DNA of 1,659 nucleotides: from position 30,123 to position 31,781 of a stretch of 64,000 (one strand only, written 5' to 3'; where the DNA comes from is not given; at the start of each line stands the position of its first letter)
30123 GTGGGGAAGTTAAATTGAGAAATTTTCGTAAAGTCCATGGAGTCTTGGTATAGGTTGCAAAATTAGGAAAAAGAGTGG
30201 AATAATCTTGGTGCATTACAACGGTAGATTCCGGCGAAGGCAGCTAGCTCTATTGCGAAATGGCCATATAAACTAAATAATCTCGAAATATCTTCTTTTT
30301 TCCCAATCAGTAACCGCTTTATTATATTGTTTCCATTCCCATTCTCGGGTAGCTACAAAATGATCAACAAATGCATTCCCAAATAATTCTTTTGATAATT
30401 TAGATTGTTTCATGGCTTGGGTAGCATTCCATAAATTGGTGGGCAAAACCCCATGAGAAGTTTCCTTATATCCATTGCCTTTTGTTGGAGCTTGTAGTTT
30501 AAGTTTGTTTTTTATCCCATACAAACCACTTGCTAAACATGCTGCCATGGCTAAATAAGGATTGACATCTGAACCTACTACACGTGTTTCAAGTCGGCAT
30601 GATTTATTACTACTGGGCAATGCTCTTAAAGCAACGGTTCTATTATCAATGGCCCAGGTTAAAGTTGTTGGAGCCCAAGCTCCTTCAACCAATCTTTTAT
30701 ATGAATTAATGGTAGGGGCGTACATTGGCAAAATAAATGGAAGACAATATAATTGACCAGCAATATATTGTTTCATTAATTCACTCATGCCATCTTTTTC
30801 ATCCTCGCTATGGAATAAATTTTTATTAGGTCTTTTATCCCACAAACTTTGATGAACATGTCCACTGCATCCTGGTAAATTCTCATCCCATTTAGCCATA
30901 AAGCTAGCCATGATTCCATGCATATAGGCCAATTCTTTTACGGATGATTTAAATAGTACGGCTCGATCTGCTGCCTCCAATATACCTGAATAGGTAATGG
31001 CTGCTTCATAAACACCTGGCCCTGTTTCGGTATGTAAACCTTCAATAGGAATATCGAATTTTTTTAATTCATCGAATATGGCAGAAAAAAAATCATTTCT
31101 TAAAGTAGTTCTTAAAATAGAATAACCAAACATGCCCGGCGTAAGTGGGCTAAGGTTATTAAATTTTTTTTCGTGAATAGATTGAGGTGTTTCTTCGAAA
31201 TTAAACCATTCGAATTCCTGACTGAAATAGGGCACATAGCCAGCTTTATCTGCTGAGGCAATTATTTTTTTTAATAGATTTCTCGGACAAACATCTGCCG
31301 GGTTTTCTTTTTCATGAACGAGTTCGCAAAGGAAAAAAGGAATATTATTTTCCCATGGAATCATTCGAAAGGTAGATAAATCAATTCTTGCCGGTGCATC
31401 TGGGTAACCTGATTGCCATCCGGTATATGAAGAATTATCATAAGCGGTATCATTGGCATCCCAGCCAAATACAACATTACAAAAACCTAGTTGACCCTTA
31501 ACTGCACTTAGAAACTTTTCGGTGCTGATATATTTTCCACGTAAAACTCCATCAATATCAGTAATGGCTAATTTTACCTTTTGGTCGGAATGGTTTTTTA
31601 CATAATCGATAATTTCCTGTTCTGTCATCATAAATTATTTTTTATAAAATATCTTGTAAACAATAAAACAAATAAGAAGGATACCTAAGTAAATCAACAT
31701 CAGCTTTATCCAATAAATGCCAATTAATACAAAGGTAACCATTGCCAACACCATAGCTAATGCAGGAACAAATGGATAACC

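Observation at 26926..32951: Five-gene minus-strand operon resembling a Puu-type gamma-glutamylation pathway with an Fe-ADH in place of the amine oxidase: candidate amino-alcohol (ethanolamine-type) catabolic system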

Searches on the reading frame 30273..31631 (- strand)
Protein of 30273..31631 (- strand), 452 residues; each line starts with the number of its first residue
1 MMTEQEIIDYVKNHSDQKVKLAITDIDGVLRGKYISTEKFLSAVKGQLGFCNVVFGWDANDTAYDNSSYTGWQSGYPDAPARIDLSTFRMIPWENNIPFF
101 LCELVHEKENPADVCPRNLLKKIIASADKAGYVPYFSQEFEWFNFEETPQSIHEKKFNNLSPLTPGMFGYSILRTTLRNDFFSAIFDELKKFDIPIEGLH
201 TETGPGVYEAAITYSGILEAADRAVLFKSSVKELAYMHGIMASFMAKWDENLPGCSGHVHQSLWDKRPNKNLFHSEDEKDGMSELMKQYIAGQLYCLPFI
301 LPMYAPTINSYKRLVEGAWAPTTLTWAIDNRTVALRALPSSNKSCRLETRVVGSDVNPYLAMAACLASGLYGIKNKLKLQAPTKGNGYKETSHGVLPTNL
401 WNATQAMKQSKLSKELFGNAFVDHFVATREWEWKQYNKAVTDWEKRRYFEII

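Call 3: search_protein_families(library=pfam, proteins=[window:30273-31631:-])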
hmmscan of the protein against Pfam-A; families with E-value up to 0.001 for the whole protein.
window:30273-31631:- (452 aa): 1 family
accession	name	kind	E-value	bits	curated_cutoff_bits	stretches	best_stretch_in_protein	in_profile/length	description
PF00120.29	Gln-synt_C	-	7.2e-97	325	24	1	114-448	2-344/344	Glutamine synthetase, catalytic domain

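Call 4: search_protein_families(library=ncbifam, proteins=[window:30273-31631:-])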
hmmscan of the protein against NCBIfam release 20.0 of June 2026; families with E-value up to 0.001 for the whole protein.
window:30273-31631:- (452 aa): 4 families
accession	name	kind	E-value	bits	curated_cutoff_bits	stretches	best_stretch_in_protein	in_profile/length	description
TIGR00653.1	GlnA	equivalog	2.8e-71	240.6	429.15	1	6-449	2-461/462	type I glutamate--ammonia ligase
TIGR03105.1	gln_synth_III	equivalog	5e-65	219.7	469.6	1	71-449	53-434/435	type III glutamate--ammonia ligase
NF045547.1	GGputSyn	equivalog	2.6e-58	197.8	650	1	4-444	2-438/438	gamma-glutamylputrescine synthetase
NF007006.0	PRK09469.1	equivalog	7.6e-27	94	845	1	180-388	191-398/469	glutamate--ammonia ligase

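Call 16: find_homologous_proteins(query=window:30273-31631:-)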
Query window:30273-31631:- (452 aa): 8000 proteins with E <= 0.001 among 8000 candidates; the best 120 are listed.
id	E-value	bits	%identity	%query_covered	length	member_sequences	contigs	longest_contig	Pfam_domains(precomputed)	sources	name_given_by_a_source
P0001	6.3e-290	979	90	100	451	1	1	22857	PF00120.30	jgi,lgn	jgi:glutamine synthetase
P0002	1.1e-289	979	90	100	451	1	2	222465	PF00120.30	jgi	jgi:glutamine synthetase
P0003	9.9e-279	943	87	100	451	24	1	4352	PF00120.30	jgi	jgi:glutamine synthetase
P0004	1.5e-278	942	86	100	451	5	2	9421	PF00120.30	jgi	jgi:glutamine synthetase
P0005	1.7e-273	925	84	100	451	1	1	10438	PF00120.30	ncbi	-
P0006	4.5e-269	911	84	100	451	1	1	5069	PF00120.30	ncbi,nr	ncbi:MAG: glutamine synthetase [Bacteroidia bacterium]|nr:glutamine synthetase [Bacteroidia bacteriu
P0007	1.6e-253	859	79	100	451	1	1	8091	PF00120.30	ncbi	-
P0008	7.1e-253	857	78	100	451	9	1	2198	PF00120.30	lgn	-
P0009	2.9e-252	855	79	100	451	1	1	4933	PF00120.30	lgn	-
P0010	1.5e-251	853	79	100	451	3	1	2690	PF00120.30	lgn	-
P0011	1.2e-249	847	77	100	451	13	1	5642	PF00120.30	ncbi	-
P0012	1.2e-249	847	78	100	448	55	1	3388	PF00120.30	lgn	-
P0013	3.5e-249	845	78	100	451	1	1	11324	PF00120.30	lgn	-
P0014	3.3e-248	842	77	100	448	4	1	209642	PF00120.30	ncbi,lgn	ncbi:MAG: glutamine synthetase family protein [Bacteroidota bacterium]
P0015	3.5e-248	842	78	100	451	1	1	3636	PF00120.30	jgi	jgi:glutamine synthetase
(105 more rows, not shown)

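Call 17: find_related_loci(query=window:30273-31631:-, collection=genome_contigs, flank=7000)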
Query window:30273-31631:- (452 aa) in genome_contigs; peptide patterns used: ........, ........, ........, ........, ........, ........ (x = any residue, [..] = any of these).
600 stretches matched a pattern (row limit reached: there are more); 587 encode a relative of the query (tblastn E <= 1e-3); the best 80 are kept; 80 distinct loci.
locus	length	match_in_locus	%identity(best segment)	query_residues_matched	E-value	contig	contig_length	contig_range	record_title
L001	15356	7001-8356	85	1-452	0e+0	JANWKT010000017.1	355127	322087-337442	MAG: Flavobacteriales bacterium isolate CRAIB_MAG100 c_000000028496, whole genome shotgun sequence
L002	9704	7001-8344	78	2-452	0e+0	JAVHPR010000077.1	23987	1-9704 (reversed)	MAG: Bacteroidia bacterium isolate WB02no9_35_13 NODE_1411_length_23987_cov_9.606886, whole genome shotgun sequence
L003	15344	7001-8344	78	2-452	0e+0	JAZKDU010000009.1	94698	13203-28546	MAG: Bacteroidota bacterium isolate DC_HB_01_SPN181219-bin066 DCHB01SPN_B066_0_000000000009, whole genome shotgun sequen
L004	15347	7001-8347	77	1-452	0e+0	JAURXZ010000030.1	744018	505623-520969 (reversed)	MAG: Bacteroidia bacterium isolate E10_metabat.bin.7 E10_k141_202118, whole genome shotgun sequence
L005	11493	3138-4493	78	1-452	0e+0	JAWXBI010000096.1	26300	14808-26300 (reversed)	MAG: Saprospiraceae bacterium isolate MP6IB1.118 k99_222825, whole genome shotgun sequence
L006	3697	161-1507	77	1-452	0e+0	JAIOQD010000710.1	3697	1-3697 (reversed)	MAG: Bacteroidetes bacterium isolate LakeFargette_0920_ALND_MAG_35_6 LacPavin_0920_ALND_scaffold_1068488, whole genome s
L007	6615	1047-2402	76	1-452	0e+0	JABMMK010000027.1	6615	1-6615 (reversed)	MAG: Cytophagales bacterium isolate bin.530 k141_572995, whole genome shotgun sequence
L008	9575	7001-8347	77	1-452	0e+0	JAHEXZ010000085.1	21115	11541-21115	MAG: Bacteroidetes bacterium isolate nzgw116 NODE_2314_length_21116_cov_6.259681, whole genome shotgun sequence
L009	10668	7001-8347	77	1-452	0e+0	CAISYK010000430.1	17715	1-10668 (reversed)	MAG: uncultured Bacteroidetes bacterium isolate Kiruna_bin-08168 genome assembly, contig: bin-08168:0430/1288, whole gen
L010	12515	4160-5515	76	1-452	0e+0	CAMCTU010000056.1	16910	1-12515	MAG: Sphingobacterium thalpophilum isolate MsE-30jul19-90 genome assembly, contig: MsE-30jul19-C4875, whole genome shotg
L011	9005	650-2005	75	1-452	0e+0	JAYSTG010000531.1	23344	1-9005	MAG: Saprospiraceae bacterium isolate GFS_12390 GFS_12390_530, whole genome shotgun sequence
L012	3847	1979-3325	77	2-450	0e+0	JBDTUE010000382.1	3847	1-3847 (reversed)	MAG: Saprospiraceae bacterium isolate cluster3_bin.37 NODE_146660_length_3847_cov_13.441456, whole genome shotgun sequen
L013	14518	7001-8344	76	2-452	0e+0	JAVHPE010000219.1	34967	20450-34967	MAG: Bacteroidia bacterium isolate WB02no2_35_113 NODE_544_length_34967_cov_67.200819, whole genome shotgun sequence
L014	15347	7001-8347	76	2-452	0e+0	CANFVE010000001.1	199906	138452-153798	MAG: Cytophagaceae bacterium isolate Jr-16oct17-166 genome assembly, contig: Jr-16oct17-C103, whole genome shotgun seque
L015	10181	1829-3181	76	2-452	0e+0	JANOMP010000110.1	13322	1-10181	MAG: Cytophagaceae bacterium isolate VAR_45_concoct_34 VAR_45_k141_3499505, whole genome shotgun sequence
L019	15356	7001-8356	72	1-452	0e+0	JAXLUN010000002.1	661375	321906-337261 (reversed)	MAG: Chitinophagales bacterium isolate STL-BAC31 C1.111.fa-2, whole genome shotgun sequence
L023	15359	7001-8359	72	1-452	0e+0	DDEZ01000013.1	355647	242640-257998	MAG TPA_asm: Bacteroidetes bacterium UBA1941 UBA1941_contig_513, whole genome shotgun sequence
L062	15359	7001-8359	68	1-452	0e+0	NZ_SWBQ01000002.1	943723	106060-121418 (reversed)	Pedobacter frigoris strain RP-3-15 contig2, whole genome shotgun sequence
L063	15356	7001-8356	70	2-452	0e+0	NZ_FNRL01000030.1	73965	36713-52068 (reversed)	Chitinophaga terrae (ex Kim and Jung 2007) strain DSM 23920, whole genome shotgun sequence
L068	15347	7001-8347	69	2-452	0e+0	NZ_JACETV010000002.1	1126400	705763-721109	Emticicia sp. BO119 contig2, whole genome shotgun sequence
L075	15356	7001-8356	67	1-452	0e+0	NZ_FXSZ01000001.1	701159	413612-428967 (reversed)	Solitalea koreensis strain DSM 21342, whole genome shotgun sequence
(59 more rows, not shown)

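Call 18: search_solved_structures(query=window:30273-31631:-, max_evalue=1e-10)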
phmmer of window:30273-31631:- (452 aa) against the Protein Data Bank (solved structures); distinct sequences matched with E-value up to 1e-10: 37.
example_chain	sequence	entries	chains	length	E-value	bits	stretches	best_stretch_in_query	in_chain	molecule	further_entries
11zs_A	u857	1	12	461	2.5e-84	286.8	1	19-450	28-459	Glutamine synthetase, catalytic domain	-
5dm3_A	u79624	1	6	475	2.1e-80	273.8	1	17-450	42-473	L-glutamine synthetase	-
8ool_A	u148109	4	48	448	4.1e-52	180.6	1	1-451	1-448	Glutamine synthetase from Methanothermococcus thermolithotrophicus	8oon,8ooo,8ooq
4lnf_A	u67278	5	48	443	2.1e-48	168.4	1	60-449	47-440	Glutamine synthetase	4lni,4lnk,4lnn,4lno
4s0r_A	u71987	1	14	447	2.1e-48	168.4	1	60-449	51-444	Glutamine synthetase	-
7tfc_A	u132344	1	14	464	2.4e-48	168.2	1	60-449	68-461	Glutamine synthetase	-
8wwu_A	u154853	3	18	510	3.6e-48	167.6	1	17-451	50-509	Glutamine synthetase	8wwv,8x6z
8ufj_A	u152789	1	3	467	4e-48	167.4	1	60-451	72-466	Glutamine synthetase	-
8s59_O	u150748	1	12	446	6.7e-48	166.7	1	60-451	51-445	Glutamine synthetase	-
8tfb_A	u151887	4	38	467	7.9e-48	166.5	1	60-451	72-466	Glutamine synthetase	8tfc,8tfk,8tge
7tdp_A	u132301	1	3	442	7e-47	163.4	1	60-450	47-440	Glutamine synthetase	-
7tfa_B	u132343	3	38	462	8.2e-47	163.1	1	60-450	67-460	Glutamine synthetase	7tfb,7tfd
7tdv_A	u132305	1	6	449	4.9e-46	160.6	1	60-449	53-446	Glutamine synthetase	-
7tf6_A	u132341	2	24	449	6.1e-46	160.3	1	60-449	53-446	Glutamine synthetase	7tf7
9y4a_A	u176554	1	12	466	6.9e-46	160.1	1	60-449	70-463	Glutamine synthetase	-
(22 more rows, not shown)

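Call 20: search_solved_structures(query=window:30273-31631:-, max_evalue=1e-60, show_alignments=2)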
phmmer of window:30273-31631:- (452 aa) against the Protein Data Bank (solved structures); distinct sequences matched with E-value up to 1e-60: 2.
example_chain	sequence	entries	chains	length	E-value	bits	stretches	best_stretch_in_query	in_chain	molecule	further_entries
11zs_A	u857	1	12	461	2.5e-84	286.8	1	19-450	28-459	Glutamine synthetase, catalytic domain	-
5dm3_A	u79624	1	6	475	2.1e-80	273.8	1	17-450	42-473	L-glutamine synthetase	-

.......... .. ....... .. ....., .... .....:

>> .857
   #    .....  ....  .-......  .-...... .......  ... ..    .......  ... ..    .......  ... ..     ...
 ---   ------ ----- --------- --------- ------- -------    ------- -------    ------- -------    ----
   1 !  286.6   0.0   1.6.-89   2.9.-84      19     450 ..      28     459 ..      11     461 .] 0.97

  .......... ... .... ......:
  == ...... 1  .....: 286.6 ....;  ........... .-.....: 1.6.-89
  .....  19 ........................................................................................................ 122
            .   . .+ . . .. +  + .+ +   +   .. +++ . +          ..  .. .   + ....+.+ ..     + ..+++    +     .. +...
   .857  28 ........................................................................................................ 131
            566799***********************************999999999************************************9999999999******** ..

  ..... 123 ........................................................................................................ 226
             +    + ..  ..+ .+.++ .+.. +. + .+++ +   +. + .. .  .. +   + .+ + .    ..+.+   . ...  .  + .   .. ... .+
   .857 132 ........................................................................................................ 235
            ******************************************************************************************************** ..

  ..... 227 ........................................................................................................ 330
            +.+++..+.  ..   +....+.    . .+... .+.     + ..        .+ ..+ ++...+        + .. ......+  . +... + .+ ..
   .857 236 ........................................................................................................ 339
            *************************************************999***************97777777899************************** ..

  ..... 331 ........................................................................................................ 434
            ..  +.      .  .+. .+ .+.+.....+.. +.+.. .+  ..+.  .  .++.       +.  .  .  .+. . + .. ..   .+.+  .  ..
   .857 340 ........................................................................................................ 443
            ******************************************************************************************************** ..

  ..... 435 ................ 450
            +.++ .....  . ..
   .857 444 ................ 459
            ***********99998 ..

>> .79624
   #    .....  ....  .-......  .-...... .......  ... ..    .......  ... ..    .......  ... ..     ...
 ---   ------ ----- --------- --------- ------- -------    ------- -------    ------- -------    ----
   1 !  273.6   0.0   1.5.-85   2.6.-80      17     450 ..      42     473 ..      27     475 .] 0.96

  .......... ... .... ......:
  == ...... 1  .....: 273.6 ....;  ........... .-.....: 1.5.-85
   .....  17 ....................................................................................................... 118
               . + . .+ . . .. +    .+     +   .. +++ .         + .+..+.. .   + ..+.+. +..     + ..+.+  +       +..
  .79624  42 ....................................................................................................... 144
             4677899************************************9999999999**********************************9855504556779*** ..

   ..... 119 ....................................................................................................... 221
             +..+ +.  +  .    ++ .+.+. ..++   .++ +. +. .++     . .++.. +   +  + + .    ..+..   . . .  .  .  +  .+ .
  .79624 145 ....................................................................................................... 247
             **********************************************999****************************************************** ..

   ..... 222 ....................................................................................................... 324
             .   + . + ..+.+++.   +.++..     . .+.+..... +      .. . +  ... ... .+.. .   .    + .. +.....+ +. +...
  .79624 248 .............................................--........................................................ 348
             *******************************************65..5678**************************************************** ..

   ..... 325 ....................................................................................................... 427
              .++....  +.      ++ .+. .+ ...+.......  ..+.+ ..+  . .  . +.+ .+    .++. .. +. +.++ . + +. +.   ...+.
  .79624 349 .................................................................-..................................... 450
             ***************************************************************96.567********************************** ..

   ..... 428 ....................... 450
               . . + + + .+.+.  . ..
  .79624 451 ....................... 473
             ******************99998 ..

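Call 28: search_dna_similar(query=window:30273-31631:-, collection=plasmids, mode=protein, max_rows=30)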
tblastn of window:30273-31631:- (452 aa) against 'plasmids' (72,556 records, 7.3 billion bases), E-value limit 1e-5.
Records with a match: 829; places in all: 978; records where one place covers at least 80% of the query: 786.
Best place of each record, by identity: <60% 829.
By first word of the organism name: Rhizobium 161; Ralstonia 128; Klebsiella 51; Pseudosulfitobacter 45; Sinorhizobium 43; Streptomyces 30; Paracoccus 26; Acinetobacter 26; Burkholderia 14; Shinella 14; and 128 more.
By predicted mobility (MOB-suite, as given by PLSDB): non-mobilizable 489; mobilizable 210; conjugative 130.
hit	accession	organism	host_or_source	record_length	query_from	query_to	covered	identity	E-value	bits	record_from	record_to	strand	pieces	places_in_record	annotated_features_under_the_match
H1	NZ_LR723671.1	Pseudorhizobium flavum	Paddy soil under the long-term ...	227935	3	452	100%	46.7%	2e-133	431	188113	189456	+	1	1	glutamine synthetase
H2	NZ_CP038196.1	Paracoccus versutus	single cell,soil adjacent to the roots ...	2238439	3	452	100%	46.5%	1e-132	429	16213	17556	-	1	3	none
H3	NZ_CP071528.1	Legionella lytica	Acanthamoeba castellanii,bacterial ...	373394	3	452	100%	45.6%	7e-122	398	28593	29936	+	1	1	glutamine synthetase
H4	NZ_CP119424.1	Photobacterium sp. DA100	-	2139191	19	452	96%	47.2%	8e-132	426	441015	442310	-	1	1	none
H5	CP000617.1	Burkholderia vietnamiensis G4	-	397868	19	452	96%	46.7%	4e-127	413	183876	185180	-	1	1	L-glutamine synthetase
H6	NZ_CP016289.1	Rhizobium leguminosarum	Vavilovia formosa,cell culture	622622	6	452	99%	45.2%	2e-129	419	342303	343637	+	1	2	glutamine synthetase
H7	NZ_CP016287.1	Rhizobium leguminosarum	Vavilovia formosa,cell culture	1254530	6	452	99%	45.2%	2e-129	419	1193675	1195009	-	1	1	record has no annotation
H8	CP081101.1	Rhodobacteraceae bacterium M382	-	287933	1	452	100%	44.5%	1e-124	406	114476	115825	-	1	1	glutamine synthetase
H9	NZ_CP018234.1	Rhizobium leguminosarum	Vavilovia formosa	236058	6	452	99%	44.8%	1e-128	417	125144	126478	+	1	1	glutamine synthetase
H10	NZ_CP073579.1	Photobacterium sp. GJ3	-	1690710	19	452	96%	46.1%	2e-127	414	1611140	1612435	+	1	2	record has no annotation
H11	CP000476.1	Paenarthrobacter aurescens TC1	-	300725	6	452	99%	40.3%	2e-103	345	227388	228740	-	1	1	ipuC: gamma-glutamylisopropylamide synthetase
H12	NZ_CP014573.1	Arthrobacter sp. D5-1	cell culture,Soil cores containing ...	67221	6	452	99%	40.1%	3e-104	347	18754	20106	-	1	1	glutamine synthetase family protein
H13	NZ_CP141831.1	Pseudarthrobacter sp. LT1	single cell,Corn soil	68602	6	452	99%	40.1%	5e-104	346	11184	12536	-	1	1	glutamine synthetase family protein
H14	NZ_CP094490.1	Paenarthrobacter ureafaciens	soil,farmland soil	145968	6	452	99%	40.1%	2e-103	345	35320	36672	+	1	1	glutamine synthetase family protein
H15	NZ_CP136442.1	Paenarthrobacter sp. AT5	atrazine-producing pesticide factory ...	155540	6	452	99%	40.1%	2e-103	345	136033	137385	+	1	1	glutamine synthetase family protein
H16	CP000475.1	Paenarthrobacter aurescens TC1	-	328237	3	452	100%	39.8%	5e-106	352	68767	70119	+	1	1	ipuC: gamma-glutamylisopropylamide synthetase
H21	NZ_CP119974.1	Agrobacterium leguminum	pure culture,soil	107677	10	452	98%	36.3%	2e-90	307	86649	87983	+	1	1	glutamine synthetase family protein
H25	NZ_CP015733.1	Arthrobacter sp. U41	Purified bacterial strains from deep ...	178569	2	450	99%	35.3%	3e-74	260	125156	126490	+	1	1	glutamine synthetase family protein | gamma-glutamyl-gamma-aminobutyrate hydrolase family protein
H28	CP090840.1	Streptomyces viridifaciens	Whole organism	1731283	2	452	100%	35.0%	1e-79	276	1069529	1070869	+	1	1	glutamine synthetase family protein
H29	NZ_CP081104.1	Ruegeria conchae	-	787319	2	450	99%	35.1%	7e-81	280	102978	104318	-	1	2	glutamine synthetase family protein | N-formylglutamate amidohydrolase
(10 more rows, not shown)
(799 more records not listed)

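Call 30: get_annotated_region(hit=H1, flank=8000)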
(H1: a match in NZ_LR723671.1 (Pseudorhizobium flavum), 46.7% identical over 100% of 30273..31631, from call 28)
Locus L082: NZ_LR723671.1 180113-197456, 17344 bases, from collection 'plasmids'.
description: Pseudorhizobium flavum strain YW14 plasmid 2, complete sequence
organism: Pseudorhizobium flavum (NCBI taxid 1335061)
taxonomy: Bacteria; Pseudomonadota; Alphaproteobacteria; Hyphomicrobiales; Rhizobiaceae; Pseudorhizobium; Pseudorhizobium flavum
host: -; source: Paddy soil under the long-term application of triazophos insecticide; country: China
typing (MOB-suite, as given by PLSDB): conjugative; relaxase MOBQ; mating-pair formation MPF_T
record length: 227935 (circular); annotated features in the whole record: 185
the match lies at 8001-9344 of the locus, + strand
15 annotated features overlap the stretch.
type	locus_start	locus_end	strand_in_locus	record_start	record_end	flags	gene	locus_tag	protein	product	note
CDS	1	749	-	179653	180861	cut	-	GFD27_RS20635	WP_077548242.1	amidohydrolase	-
CDS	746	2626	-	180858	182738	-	-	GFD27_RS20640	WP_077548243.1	ABC transporter ATP-binding protein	-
CDS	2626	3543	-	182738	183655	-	-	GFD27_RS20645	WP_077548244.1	ABC transporter permease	-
CDS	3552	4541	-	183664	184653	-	-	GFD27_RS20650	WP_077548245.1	ABC transporter permease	GO:0055085 - transmembrane transport [Evidence IEA]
CDS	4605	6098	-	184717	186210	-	-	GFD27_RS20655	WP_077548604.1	ABC transporter substrate-binding protein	-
CDS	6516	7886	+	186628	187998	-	-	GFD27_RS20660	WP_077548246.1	aminotransferase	-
CDS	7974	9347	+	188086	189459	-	-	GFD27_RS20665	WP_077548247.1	glutamine synthetase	-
CDS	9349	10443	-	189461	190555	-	-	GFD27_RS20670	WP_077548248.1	P1 family peptidase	-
CDS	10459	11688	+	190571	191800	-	-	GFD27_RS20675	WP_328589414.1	ABC transporter ATP-binding protein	-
CDS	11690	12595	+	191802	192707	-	-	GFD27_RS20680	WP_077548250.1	ABC transporter permease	GO:0055085 - transmembrane transport [Evidence IEA]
CDS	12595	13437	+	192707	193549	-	-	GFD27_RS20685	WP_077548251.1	ABC transporter permease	GO:0055085 - transmembrane transport [Evidence IEA]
CDS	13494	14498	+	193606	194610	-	-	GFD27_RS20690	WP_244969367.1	spermidine/putrescine ABC transporter substrate-binding protein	GO:0015846 - polyamine transport [Evidence IEA]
CDS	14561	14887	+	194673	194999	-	-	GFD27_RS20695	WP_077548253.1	hypothetical protein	-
CDS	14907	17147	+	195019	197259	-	-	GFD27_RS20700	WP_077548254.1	N,N-dimethylformamidase beta subunit family domain-containing protein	-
CDS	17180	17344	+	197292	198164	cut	-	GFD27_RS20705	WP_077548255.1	GntR family transcriptional regulator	-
